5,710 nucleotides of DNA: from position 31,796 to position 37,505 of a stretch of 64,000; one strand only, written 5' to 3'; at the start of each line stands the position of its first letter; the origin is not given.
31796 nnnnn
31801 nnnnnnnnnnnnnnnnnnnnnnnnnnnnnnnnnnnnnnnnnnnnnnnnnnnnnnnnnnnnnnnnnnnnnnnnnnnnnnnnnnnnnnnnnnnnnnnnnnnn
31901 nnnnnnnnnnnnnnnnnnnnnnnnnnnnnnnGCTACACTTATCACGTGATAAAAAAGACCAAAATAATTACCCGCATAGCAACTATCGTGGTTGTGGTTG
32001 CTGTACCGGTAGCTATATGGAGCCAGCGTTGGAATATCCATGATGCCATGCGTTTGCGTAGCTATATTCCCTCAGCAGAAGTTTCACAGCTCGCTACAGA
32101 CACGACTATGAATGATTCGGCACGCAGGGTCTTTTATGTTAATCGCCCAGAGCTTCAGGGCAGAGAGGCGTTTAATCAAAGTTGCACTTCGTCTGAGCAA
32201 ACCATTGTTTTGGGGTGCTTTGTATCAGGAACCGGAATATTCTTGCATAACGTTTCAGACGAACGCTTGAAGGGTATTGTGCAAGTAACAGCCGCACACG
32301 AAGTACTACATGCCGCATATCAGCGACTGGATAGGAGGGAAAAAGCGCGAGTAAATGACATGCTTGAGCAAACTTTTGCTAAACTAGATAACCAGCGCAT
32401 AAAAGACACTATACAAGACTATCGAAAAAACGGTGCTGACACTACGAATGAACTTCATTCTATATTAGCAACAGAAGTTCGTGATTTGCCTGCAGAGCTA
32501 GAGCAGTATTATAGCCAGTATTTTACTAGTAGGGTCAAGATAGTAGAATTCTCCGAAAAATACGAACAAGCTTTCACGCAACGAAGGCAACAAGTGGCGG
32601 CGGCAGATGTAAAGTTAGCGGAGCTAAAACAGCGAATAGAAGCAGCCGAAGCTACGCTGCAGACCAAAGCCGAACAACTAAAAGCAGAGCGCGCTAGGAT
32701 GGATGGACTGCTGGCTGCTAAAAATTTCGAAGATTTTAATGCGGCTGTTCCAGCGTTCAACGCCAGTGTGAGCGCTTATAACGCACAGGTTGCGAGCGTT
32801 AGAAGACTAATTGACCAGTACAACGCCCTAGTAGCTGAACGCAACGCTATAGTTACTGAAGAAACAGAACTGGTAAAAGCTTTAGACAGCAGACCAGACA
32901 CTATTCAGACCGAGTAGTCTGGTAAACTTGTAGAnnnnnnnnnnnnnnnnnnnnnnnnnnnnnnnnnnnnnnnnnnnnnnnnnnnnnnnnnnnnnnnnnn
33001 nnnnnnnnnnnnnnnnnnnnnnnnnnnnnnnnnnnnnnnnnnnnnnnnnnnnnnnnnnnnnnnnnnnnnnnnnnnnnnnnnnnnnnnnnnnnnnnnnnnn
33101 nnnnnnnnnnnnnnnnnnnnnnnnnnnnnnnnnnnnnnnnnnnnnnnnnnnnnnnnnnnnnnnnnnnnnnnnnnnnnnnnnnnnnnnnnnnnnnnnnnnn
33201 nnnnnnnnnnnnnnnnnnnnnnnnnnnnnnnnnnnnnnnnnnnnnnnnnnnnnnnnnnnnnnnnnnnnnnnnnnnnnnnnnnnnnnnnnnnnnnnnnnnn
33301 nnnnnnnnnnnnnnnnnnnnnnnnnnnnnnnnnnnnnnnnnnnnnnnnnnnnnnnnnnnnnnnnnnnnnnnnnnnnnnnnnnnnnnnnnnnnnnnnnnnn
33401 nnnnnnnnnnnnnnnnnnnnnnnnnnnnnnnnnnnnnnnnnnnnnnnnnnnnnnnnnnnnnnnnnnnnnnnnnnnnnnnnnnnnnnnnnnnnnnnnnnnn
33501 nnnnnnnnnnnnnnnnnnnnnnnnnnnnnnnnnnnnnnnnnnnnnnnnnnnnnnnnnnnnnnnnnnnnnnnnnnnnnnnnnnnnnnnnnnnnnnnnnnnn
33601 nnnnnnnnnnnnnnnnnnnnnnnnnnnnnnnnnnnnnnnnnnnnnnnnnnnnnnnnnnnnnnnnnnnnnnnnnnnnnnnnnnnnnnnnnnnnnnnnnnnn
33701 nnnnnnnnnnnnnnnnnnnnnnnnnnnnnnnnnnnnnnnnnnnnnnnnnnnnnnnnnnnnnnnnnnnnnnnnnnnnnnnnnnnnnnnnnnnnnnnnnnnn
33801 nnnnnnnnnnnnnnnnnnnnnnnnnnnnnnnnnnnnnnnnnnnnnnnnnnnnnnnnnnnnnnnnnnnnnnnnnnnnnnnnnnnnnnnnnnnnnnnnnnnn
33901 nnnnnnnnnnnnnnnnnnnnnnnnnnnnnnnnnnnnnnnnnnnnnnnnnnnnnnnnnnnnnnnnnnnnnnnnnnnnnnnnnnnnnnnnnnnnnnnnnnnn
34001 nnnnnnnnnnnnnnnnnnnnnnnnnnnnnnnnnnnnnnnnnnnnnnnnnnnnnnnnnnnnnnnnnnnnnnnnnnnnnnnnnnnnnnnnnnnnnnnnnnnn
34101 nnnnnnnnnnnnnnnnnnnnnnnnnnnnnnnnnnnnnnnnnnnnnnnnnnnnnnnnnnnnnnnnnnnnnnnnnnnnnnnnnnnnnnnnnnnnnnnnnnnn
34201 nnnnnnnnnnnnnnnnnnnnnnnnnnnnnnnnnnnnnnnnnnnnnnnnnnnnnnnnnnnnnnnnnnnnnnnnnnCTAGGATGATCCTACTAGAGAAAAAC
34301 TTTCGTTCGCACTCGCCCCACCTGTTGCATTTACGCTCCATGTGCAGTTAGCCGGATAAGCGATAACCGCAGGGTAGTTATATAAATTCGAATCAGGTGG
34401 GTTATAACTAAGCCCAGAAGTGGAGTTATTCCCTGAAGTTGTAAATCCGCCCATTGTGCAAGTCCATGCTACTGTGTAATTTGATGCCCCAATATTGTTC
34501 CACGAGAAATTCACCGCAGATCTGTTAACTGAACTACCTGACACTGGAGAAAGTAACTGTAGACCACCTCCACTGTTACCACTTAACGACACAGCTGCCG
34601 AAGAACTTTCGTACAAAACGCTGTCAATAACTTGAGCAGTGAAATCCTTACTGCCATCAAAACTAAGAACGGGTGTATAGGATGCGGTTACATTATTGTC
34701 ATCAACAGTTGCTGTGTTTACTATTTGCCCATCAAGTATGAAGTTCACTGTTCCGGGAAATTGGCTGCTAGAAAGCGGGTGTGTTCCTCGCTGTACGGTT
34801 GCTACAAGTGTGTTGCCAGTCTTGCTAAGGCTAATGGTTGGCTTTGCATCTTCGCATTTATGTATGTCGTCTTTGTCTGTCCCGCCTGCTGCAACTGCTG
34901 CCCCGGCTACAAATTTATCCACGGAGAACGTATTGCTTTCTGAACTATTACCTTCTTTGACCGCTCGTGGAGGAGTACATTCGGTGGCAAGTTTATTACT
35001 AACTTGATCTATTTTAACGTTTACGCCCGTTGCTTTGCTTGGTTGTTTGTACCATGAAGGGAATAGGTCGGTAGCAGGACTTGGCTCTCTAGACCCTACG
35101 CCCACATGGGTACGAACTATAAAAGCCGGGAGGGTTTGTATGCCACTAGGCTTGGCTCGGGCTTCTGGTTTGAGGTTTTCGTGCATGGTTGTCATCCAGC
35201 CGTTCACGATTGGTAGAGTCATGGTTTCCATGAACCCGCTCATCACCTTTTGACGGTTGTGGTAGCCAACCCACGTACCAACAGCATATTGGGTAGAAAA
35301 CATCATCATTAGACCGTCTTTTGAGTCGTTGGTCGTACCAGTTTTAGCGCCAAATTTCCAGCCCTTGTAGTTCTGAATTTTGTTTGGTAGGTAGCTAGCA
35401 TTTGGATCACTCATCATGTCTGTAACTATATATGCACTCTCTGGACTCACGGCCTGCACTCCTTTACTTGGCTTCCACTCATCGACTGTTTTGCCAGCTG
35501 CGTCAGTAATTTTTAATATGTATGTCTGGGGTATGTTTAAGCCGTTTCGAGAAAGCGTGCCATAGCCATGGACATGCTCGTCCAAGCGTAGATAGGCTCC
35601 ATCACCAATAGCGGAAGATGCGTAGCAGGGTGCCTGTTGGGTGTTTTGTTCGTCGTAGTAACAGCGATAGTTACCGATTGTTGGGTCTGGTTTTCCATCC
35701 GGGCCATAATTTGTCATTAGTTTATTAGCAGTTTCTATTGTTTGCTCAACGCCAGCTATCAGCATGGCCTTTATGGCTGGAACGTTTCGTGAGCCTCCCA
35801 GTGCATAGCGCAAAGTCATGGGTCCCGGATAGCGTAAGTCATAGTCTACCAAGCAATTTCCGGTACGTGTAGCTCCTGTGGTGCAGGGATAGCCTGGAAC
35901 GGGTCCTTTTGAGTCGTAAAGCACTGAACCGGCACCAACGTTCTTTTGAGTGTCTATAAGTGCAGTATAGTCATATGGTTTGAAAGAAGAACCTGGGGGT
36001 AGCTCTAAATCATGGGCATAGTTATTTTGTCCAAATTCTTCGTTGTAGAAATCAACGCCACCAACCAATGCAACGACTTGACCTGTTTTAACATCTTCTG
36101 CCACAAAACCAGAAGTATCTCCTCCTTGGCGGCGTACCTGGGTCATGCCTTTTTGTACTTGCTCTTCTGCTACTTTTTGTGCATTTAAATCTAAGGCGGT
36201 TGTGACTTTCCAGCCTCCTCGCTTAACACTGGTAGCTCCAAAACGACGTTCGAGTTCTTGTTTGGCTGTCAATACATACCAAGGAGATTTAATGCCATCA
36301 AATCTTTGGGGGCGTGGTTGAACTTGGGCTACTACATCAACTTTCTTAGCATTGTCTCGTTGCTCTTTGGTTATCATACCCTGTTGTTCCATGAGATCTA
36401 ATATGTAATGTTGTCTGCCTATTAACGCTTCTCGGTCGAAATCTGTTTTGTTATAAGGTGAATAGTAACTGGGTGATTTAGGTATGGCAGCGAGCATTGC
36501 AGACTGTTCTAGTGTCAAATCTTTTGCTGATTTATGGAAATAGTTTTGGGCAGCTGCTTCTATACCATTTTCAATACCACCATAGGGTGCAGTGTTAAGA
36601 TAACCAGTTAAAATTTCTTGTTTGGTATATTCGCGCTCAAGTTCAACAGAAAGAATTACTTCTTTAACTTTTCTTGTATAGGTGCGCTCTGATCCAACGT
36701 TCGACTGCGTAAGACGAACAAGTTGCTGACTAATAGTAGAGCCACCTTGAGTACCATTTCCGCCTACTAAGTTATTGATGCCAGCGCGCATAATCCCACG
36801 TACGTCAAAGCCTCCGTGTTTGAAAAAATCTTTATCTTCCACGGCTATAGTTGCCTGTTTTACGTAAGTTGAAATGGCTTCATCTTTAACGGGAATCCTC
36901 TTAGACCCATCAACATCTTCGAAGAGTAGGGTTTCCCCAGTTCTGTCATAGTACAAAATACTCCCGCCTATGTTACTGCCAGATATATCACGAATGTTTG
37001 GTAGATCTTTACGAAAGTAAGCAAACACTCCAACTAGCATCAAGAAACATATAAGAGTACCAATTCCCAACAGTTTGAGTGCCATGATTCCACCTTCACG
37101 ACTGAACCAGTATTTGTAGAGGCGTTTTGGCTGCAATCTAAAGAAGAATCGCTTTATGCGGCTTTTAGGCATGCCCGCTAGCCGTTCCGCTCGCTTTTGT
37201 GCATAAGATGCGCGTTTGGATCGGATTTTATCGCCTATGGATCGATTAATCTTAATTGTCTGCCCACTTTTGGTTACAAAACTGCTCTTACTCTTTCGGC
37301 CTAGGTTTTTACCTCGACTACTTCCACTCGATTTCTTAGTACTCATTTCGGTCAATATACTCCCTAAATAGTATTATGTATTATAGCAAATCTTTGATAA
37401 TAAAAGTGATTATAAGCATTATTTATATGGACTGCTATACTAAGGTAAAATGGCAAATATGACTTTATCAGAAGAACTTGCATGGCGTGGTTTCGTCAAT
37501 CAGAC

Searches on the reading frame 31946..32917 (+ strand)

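Call 8: search_protein_families(library=ncbifam, proteins=[window:31946-32917:+])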
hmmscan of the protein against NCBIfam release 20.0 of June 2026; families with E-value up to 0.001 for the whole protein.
window:31946-32917:+ (323 aa): 1 family
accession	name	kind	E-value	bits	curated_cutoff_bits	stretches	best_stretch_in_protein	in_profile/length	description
NF045487.1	ASRP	equivalog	3.3e-05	22.7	300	1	136-310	110-466/593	archaea-specific SMC-related protein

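Call 15: search_protein_families(library=pfam, proteins=[window:31946-32917:+], max_evalue=0.00001)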
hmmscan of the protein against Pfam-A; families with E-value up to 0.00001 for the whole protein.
window:31946-32917:+ (323 aa): 0 families

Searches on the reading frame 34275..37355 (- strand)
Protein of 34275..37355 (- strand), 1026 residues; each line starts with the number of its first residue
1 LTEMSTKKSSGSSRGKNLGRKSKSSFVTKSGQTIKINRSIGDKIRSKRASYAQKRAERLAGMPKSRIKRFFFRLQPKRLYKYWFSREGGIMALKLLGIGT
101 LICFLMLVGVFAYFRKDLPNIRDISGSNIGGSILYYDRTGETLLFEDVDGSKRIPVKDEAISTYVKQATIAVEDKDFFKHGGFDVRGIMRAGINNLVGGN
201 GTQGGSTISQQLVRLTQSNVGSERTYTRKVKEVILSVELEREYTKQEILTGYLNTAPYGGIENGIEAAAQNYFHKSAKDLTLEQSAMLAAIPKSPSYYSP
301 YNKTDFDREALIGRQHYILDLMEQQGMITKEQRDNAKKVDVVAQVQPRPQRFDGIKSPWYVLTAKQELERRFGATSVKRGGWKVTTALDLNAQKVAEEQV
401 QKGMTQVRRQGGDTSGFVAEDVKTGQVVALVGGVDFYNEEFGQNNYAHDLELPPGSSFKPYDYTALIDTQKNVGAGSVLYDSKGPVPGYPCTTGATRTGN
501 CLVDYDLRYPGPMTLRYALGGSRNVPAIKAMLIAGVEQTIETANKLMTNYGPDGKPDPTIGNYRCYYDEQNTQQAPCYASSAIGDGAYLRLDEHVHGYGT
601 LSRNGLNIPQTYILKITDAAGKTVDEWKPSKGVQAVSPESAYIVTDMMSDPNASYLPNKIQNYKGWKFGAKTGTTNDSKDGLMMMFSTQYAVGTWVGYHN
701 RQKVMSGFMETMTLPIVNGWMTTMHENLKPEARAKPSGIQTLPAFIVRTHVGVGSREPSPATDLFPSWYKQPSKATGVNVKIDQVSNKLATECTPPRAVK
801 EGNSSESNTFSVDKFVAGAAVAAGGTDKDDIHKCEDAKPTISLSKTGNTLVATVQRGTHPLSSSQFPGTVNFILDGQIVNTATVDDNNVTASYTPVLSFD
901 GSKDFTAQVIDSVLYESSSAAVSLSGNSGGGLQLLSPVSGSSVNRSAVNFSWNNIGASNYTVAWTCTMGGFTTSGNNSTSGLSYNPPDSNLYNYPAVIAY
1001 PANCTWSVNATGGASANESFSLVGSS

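Call 41: search_protein_families(library=pfam, proteins=[window:34275-37355:-], max_evalue=0.000001)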
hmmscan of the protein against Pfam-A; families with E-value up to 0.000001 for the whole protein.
window:34275-37355:- (1026 aa): 2 families
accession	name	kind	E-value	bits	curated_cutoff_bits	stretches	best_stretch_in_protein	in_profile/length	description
PF00912.28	Transgly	-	2.3e-56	190.4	27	1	150-322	11-177/178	Transglycosylase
PF00905.27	Transpeptidase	-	4.2e-12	46.3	22.1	1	417-700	3-266/299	Penicillin binding protein transpeptidase domain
